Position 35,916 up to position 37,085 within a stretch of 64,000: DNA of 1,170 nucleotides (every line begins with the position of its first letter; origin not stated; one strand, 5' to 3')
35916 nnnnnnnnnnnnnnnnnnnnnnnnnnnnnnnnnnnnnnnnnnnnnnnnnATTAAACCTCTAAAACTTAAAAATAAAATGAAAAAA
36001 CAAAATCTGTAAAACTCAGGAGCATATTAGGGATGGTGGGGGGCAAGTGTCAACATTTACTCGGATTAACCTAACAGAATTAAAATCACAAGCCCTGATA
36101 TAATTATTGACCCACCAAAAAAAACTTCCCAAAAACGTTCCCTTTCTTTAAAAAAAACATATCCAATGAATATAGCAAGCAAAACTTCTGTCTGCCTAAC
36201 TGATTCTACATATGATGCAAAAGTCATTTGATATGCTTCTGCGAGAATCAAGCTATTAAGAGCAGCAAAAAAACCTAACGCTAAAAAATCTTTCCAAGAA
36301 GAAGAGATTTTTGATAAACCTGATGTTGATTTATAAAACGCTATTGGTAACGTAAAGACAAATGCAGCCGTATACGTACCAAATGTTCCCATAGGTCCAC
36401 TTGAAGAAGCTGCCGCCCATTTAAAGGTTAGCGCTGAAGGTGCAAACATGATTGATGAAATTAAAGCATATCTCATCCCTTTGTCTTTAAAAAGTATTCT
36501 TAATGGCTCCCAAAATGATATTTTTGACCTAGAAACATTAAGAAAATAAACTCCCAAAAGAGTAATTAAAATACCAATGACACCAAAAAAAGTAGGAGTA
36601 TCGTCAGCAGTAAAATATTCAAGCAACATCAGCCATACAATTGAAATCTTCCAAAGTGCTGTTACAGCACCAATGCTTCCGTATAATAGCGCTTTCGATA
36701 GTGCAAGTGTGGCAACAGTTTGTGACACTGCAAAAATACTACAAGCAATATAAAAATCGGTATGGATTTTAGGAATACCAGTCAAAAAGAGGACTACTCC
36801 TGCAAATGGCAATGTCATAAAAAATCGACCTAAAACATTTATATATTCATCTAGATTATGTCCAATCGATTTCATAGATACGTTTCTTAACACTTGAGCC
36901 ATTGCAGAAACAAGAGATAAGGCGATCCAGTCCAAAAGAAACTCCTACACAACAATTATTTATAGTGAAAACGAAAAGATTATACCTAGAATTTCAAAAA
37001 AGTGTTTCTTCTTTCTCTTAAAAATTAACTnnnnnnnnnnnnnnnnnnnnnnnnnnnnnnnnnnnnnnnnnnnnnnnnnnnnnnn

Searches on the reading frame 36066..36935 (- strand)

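Call 60: search_protein_families(library=pfam, proteins=[window:36066-36935:-], max_evalue=0.00001)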
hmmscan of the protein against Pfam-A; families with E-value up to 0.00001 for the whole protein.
window:36066-36935:- (289 aa): 1 family
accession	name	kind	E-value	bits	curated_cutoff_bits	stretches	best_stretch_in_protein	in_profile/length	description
PF00892.27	EamA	-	6.3e-16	59.3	28.2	2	152-285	2-133/135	EamA-like transporter family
